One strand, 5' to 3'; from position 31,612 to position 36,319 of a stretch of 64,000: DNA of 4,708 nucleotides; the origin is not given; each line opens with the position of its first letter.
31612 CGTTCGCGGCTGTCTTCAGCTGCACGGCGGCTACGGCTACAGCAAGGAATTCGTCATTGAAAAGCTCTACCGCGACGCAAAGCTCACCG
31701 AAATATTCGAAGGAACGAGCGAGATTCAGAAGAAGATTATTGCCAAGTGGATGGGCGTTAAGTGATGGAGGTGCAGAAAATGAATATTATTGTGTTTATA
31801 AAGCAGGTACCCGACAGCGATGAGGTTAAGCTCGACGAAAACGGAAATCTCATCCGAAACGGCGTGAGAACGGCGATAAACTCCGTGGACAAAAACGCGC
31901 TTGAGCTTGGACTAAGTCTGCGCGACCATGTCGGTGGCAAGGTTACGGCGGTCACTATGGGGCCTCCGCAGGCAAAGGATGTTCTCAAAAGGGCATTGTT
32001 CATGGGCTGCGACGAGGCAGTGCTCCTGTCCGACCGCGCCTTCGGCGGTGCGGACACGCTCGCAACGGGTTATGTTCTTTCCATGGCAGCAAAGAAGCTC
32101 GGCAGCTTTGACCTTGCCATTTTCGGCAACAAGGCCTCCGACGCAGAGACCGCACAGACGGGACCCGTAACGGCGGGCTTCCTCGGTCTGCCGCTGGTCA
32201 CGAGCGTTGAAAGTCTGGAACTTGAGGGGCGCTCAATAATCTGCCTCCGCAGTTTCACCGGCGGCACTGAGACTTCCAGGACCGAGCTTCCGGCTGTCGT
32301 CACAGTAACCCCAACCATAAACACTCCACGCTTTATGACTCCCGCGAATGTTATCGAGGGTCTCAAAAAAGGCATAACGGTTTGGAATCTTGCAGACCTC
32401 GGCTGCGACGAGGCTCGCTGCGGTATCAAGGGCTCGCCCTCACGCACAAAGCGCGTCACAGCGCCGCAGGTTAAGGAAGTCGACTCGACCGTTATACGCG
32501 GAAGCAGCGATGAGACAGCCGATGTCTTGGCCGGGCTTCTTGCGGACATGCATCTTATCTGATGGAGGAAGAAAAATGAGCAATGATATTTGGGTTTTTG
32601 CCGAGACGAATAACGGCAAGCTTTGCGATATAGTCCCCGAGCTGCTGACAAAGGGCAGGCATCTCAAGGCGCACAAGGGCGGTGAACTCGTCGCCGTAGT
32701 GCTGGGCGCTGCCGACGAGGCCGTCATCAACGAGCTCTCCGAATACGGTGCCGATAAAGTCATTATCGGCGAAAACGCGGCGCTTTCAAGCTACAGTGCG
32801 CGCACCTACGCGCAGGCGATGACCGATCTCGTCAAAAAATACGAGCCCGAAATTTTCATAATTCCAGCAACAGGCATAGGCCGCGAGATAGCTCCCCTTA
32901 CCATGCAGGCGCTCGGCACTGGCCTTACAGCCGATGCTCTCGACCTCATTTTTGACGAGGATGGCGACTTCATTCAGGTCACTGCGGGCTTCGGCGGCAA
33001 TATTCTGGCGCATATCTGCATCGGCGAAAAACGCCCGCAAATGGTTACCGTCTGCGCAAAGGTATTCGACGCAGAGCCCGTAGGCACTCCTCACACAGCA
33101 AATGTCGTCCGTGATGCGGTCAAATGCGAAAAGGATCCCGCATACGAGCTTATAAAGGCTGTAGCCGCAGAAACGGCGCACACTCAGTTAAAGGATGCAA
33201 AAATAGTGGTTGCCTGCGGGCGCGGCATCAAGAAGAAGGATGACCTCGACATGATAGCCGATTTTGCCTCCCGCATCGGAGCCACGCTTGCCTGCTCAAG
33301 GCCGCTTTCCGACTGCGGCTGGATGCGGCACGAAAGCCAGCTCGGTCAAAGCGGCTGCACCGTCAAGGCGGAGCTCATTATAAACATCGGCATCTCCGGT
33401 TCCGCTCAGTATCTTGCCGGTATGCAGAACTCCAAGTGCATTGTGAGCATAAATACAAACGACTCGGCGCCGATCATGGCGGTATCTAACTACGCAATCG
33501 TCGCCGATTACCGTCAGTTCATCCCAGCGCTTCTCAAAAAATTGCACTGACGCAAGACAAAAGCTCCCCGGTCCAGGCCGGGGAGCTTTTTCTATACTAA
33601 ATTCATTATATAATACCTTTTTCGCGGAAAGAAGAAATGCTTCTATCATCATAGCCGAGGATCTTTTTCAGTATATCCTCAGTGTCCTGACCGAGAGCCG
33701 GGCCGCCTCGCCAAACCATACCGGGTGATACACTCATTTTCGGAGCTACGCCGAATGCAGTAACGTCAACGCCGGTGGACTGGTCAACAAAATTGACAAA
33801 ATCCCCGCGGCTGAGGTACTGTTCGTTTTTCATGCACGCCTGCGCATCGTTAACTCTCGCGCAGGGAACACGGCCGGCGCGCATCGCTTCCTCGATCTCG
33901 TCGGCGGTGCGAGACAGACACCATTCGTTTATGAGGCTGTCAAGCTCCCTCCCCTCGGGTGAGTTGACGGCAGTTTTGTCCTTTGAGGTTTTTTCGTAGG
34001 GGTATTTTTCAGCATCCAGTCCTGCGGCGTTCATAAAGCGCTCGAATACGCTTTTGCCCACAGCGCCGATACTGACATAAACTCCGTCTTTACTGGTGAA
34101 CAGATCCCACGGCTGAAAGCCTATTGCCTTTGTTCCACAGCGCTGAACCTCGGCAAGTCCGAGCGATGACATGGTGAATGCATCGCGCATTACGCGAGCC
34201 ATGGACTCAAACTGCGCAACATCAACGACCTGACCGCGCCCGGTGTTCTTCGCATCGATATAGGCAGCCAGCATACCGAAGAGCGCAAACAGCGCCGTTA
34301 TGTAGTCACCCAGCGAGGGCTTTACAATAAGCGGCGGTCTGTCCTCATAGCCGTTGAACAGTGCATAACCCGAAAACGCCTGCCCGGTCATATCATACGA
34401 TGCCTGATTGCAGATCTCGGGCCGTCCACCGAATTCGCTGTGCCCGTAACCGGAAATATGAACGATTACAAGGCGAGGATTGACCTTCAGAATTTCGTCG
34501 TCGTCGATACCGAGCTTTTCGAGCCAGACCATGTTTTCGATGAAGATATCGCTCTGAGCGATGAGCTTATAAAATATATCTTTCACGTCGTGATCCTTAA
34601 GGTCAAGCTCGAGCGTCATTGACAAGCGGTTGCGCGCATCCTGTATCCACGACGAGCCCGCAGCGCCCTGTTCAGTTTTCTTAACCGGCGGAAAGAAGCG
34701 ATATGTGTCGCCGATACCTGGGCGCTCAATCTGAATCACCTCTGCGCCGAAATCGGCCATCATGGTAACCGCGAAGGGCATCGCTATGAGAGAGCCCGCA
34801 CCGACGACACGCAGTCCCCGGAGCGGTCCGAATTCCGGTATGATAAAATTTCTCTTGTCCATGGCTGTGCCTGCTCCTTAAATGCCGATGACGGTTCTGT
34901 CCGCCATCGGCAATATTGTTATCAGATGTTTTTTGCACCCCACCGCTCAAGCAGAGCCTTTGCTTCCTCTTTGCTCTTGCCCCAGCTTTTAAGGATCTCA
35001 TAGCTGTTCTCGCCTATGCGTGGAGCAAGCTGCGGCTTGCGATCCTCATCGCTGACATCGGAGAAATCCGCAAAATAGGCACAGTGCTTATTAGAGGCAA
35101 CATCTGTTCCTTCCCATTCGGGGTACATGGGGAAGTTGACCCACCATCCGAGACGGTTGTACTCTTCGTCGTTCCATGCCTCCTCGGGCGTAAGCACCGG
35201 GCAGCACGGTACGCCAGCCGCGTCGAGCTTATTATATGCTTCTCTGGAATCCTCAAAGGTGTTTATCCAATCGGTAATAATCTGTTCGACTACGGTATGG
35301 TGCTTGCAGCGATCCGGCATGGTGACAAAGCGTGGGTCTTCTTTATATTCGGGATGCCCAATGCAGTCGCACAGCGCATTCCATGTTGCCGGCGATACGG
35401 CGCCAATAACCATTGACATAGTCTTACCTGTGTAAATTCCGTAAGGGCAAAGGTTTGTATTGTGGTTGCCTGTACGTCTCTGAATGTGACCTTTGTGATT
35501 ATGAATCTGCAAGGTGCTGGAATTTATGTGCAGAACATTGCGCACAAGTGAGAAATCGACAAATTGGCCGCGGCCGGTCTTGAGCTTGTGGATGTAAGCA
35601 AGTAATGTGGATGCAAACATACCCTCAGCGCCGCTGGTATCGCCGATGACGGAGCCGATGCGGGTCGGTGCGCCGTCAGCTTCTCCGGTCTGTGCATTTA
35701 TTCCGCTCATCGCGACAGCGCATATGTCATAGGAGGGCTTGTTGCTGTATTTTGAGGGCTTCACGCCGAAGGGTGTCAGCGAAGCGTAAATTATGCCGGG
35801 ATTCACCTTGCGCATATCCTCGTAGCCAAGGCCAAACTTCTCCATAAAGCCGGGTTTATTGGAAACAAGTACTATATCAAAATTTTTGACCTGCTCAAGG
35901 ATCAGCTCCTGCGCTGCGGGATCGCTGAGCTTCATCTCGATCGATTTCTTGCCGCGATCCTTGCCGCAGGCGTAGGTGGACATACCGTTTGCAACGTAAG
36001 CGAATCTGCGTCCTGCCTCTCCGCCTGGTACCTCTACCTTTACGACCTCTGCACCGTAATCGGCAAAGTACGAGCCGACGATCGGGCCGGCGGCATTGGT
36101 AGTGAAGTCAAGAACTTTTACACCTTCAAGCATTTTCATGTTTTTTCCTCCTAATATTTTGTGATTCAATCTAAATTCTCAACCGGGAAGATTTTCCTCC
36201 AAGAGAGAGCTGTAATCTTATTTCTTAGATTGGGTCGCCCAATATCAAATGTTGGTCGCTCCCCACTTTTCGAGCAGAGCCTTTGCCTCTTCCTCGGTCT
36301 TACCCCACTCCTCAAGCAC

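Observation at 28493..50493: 22-kb sigma-54-centred CoA-thioester island that mixes cai/fix, car, bai and bbu features but matches none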

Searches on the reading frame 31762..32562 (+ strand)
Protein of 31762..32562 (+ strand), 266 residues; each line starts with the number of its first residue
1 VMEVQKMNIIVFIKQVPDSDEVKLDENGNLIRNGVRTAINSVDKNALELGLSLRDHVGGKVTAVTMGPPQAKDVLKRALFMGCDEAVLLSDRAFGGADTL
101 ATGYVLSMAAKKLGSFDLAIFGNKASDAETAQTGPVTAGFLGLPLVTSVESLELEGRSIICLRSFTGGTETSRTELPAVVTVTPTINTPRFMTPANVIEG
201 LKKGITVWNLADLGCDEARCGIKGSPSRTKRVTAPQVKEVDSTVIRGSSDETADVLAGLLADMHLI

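Call 3: search_protein_families(library=pfam, proteins=[window:31762-32562:+])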
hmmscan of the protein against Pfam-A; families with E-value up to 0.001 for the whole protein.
window:31762-32562:+ (266 aa): 1 family
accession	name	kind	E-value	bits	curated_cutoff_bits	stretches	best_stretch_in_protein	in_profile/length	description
PF01012.27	ETF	-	2.7e-40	138.6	26.7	1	30-212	4-180/181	Electron transfer flavoprotein domain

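Call 5: search_protein_families(library=ncbifam, proteins=[window:31762-32562:+], max_evalue=1e-10)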
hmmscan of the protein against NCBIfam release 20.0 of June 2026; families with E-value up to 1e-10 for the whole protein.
window:31762-32562:+ (266 aa): 5 families
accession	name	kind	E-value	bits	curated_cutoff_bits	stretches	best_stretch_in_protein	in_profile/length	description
NF040731.1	flavo_sub_EftB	exception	8.4e-69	231.8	445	1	8-266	1-260/260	electron transfer flavoprotein subunit beta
NF042971.1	AcrlCoAredClosAcrB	equivalog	7.2e-51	172.8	475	1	7-266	1-266/266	acryloyl-CoA reductase electron transfer subunit gamma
NF008998.0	PRK12342.1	equivalog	1.3e-30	106.6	338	1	7-259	1-248/254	electron transfer flavoprotein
NF002888.0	PRK03359.1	subfamily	7.5e-25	87.8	219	1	7-254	1-246/256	putative electron transfer flavoprotein FixA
TIGR04503.1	mft_etfB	hypoth_equivalog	6.4e-14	52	200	1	38-210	29-215/290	mycofactocin-associated electron transfer flavoprotein beta subunit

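Call 52: search_solved_structures(query=window:31777-32562:+, max_evalue=1e-20)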
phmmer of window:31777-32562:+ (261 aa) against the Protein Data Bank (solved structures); distinct sequences matched with E-value up to 1e-20: 8.
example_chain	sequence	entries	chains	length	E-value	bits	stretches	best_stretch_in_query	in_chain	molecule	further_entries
6fah_B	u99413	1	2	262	2.3e-56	194.3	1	2-261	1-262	Caffeyl-CoA reductase-Etf complex subunit CarD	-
5ol2_B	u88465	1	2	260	7.2e-54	186.1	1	2-252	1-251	Electron transfer flavoprotein small subunit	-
7koe_A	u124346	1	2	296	1.3e-52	182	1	3-246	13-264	Electron transfer flavoprotein, beta subunit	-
7qh2_B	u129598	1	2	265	2.4e-49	171.3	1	3-257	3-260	Lactate dehydrogenase (NAD(+),ferredoxin) subunit LctB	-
4kpu_B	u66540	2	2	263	2e-45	158.5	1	2-241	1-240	Electron transfer flavoprotein alpha/beta-subunit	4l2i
2a1t_S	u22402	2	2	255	6.9e-26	94.5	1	3-226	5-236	Electron transfer flavoprotein beta-subunit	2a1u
1efv_B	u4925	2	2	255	9.4e-26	94.1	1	3-226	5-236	ELECTRON TRANSFER FLAVOPROTEIN | Electron transfer flavoprotein beta-subunit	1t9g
1efp_B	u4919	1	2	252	1.2e-21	80.6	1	4-213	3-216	PROTEIN (ELECTRON TRANSFER FLAVOPROTEIN)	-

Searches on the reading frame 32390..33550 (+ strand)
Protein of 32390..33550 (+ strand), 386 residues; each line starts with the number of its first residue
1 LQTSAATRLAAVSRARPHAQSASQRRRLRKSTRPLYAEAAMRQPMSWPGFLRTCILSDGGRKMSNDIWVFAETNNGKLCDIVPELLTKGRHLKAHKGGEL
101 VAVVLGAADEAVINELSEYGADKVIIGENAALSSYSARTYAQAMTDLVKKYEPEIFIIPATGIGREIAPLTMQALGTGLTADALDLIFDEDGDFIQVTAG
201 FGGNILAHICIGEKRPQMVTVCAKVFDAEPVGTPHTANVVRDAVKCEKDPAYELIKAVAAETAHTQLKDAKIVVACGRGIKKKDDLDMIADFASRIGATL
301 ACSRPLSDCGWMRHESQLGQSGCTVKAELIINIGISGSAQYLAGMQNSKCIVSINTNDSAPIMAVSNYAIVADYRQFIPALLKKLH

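Call 3: search_protein_families(library=pfam, proteins=[window:32390-33550:+])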
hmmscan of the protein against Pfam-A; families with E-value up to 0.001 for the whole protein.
window:32390-33550:+ (386 aa): 2 families
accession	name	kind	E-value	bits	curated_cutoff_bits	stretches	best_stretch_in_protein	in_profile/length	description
PF01012.27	ETF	-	1.1e-33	117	26.7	1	67-241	1-175/181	Electron transfer flavoprotein domain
PF00766.25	ETF_alpha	-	2e-29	101.8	27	1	266-346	1-81/81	Electron transfer flavoprotein FAD-binding domain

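Call 5: search_protein_families(library=ncbifam, proteins=[window:32390-33550:+], max_evalue=1e-10)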
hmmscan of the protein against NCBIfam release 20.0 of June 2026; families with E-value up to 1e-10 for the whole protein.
window:32390-33550:+ (386 aa): 5 families
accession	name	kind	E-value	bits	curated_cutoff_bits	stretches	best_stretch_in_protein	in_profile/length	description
NF042970.1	AcrlCoAredClosAcrA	equivalog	5.5e-68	229.7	600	2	195-385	161-357/360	acryloyl-CoA reductase electron transfer subunit beta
NF038209.1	mft_etfA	equivalog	2.7e-35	122.1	240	1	102-385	27-302/303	mycofactocin-associated electron transfer flavoprotein alpha subunit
NF008884.0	PRK11916.1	equivalog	9.5e-34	117.1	528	1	65-385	5-310/312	electron transfer flavoprotein subunit alpha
NF002889.0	PRK03363.1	equivalog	1.3e-32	113.4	549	1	66-384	6-310/313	electron transfer flavoprotein subunit alpha/FixB family protein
NF051845.1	EtFlavAlphaProt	equivalog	1.2e-24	87.1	600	1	67-384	93-398/406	electron transfer flavoprotein subunit alpha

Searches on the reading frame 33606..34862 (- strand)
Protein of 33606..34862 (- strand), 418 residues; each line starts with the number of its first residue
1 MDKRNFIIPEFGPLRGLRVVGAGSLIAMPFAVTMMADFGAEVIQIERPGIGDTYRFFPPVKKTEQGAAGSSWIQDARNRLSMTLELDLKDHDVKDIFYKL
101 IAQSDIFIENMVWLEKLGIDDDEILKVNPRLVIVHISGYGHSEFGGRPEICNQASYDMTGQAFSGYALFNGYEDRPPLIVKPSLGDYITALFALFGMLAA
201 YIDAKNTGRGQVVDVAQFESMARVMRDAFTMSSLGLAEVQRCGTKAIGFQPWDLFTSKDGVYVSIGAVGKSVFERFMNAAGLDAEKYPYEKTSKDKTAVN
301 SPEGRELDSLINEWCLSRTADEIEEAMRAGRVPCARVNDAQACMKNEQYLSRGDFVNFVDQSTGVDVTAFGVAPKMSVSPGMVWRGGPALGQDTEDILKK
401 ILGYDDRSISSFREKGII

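Call 3: search_protein_families(library=pfam, proteins=[window:33606-34862:-])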
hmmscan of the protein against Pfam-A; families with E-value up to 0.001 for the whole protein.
window:33606-34862:- (418 aa): 1 family
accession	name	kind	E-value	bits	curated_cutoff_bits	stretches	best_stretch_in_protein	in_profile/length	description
PF02515.22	CoA_transf_3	-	2.1e-93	313.8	23.3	1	14-394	1-366/366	CoA-transferase family III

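Call 5: search_protein_families(library=ncbifam, proteins=[window:33606-34862:-], max_evalue=1e-10)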
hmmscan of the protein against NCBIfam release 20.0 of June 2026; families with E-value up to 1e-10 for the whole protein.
window:33606-34862:- (418 aa): 7 families
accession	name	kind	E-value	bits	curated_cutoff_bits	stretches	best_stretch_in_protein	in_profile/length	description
NF002914.1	PRK03525.1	equivalog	1.2e-73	248.3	413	1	8-418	4-397/400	L-carnitine CoA-transferase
NF041294.1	Scnl_mescCoAtase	equivalog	2.2e-49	168.6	700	1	14-398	4-380/381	succinyl-CoA:mesaconate CoA-transferase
NF052585.1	SucGlutTfsCaiB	equivalog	1.5e-46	158.7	750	1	13-401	7-388/394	succinate--glutarate CoA-transferase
NF003809.0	PRK05398.1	subfamily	1.8e-41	142.1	442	1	13-418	4-416/416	formyl-CoA transferase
TIGR03253.1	oxalate_frc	equivalog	6.9e-39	133.7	504.2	1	13-229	3-215/416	formyl-CoA transferase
NF008511.0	PRK11430.1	equivalog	7.5e-33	114.2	522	1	12-274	8-260/381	CoA:oxalate CoA-transferase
TIGR04253.1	mesacon_CoA_iso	equivalog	4.9e-11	42.2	725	1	13-417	2-399/403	2-methylfumaryl-CoA isomerase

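Call 83: search_solved_structures(query=window:33606-34862:-, max_evalue=1e-25)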
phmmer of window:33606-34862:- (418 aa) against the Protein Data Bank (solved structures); distinct sequences matched with E-value up to 1e-25: 11.
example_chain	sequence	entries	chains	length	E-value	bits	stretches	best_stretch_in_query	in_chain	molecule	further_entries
1xk6_A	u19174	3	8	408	3.6e-47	164.3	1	7-417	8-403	Crotonobetainyl-CoA:carnitine CoA-transferase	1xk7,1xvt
1xa3_A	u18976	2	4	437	4.9e-47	163.9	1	7-417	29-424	Crotonobetainyl-CoA:carnitine CoA-transferase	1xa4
1xvu_A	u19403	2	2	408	4.6e-46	160.7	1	7-417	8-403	Crotonobetainyl-CoA:carnitine CoA-transferase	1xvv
9br7_A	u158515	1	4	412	6e-37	130.7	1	11-417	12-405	Succinate--hydroxymethylglutarate CoA-transferase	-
9br6_A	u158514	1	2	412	4.1e-36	127.9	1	11-417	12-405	Succinate--hydroxymethylglutarate CoA-transferase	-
4ed9_A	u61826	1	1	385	1.6e-29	106.2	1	12-353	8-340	CAIB/BAIF family protein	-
4hl6_A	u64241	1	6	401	3.9e-29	104.9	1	11-261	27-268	Uncharacterized protein YfdE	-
9fn0_B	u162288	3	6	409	8.4e-29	103.8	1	16-410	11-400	Subunit of Benzylsuccinate CoA-transferase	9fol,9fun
1pqy_A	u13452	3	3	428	5.7e-27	97.8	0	13-235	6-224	Hypothetical protein yfdW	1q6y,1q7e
1pt5_A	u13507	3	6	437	5.9e-27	97.8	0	13-235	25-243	Hypothetical protein yfdW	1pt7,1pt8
10uh_A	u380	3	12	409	2.9e-26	95.5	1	13-417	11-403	Formyl-coenzyme a transferase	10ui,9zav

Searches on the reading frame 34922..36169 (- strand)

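Call 3: search_protein_families(library=pfam, proteins=[window:34922-36169:-])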
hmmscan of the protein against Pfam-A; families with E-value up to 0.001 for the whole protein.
window:34922-36169:- (415 aa): 1 family
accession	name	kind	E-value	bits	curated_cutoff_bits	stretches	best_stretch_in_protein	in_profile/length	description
PF02515.22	CoA_transf_3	-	2e-86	290.8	23.3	1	14-348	1-334/366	CoA-transferase family III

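Call 5: search_protein_families(library=ncbifam, proteins=[window:34922-36169:-], max_evalue=1e-10)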
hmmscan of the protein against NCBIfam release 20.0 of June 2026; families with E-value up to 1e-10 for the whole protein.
window:34922-36169:- (415 aa): 6 families
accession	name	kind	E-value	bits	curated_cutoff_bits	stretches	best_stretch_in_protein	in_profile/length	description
NF041294.1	Scnl_mescCoAtase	equivalog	2.6e-59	201.3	700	1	11-337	1-331/381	succinyl-CoA:mesaconate CoA-transferase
NF003809.0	PRK05398.1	subfamily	1.9e-53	181.5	442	2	12-216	3-208/416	formyl-CoA transferase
TIGR03253.1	oxalate_frc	equivalog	1.1e-51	175.9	504.2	2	12-215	2-206/416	formyl-CoA transferase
NF008511.0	PRK11430.1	equivalog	5.3e-49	167.3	522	1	14-332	10-327/381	CoA:oxalate CoA-transferase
NF052585.1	SucGlutTfsCaiB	equivalog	1.5e-48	165.4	750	1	12-396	6-388/394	succinate--glutarate CoA-transferase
NF002914.1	PRK03525.1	equivalog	8.3e-24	84.2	413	1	13-409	9-394/400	L-carnitine CoA-transferase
